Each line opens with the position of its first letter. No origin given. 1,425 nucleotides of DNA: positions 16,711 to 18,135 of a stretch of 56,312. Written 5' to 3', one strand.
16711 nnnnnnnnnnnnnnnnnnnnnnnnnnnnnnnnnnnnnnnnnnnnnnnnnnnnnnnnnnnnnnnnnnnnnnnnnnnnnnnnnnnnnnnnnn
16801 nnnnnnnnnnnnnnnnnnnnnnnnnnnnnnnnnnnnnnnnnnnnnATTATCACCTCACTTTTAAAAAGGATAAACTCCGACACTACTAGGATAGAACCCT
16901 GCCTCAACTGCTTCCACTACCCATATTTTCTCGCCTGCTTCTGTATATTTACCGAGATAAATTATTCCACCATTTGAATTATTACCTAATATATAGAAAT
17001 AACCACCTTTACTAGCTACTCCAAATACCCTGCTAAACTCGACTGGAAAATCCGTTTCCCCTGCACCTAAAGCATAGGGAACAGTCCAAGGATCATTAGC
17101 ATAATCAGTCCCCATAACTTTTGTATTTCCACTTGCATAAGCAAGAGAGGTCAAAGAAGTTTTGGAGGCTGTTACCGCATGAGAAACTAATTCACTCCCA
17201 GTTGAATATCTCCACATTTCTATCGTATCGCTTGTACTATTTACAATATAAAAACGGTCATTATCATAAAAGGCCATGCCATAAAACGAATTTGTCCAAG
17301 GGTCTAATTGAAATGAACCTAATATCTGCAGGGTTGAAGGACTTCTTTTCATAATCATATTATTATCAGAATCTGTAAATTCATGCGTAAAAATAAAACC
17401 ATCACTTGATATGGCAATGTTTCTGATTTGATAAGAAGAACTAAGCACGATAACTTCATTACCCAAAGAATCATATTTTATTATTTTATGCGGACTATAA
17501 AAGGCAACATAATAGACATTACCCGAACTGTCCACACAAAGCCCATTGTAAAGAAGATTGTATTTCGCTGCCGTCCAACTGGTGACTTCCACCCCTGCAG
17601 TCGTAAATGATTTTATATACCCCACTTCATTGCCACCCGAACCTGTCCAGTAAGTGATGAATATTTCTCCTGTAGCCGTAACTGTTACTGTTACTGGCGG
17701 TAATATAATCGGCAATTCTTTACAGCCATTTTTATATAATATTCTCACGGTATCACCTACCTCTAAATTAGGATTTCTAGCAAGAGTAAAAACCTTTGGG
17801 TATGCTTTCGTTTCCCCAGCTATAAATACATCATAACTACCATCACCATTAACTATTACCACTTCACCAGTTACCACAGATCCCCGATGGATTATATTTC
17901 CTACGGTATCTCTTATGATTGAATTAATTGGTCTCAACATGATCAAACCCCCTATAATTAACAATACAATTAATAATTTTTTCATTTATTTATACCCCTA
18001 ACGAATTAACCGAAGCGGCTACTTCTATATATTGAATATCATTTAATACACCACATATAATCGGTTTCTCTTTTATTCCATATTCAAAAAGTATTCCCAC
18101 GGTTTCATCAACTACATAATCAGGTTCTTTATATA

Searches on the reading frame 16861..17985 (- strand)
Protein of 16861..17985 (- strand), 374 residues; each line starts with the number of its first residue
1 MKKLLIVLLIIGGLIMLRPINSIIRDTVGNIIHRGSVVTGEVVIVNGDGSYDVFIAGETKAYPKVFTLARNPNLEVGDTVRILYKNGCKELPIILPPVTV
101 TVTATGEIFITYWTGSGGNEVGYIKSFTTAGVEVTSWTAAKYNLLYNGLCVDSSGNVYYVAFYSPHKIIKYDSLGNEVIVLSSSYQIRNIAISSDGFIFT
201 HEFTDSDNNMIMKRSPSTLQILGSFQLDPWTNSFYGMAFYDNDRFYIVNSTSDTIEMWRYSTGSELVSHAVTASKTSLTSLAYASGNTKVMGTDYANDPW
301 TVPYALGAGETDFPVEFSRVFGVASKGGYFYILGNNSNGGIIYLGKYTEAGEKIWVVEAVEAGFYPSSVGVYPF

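Call 20: search_protein_families(library=phrogs, proteins=[window:16861-17985:-], max_evalue=0.001)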
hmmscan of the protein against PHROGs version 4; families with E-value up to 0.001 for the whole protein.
window:16861-17985:- (374 aa): 0 families

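Call 68: search_protein_families(library=pfam, proteins=[window:16861-17985:-], max_evalue=0.01)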
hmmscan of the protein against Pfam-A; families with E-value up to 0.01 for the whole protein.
window:16861-17985:- (374 aa): 1 family
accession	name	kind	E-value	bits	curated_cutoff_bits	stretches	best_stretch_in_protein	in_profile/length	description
PF08450.18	SGL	-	0.0085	16.2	26.3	0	139-178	179-217/246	SMP-30/Gluconolactonase/LRE-like region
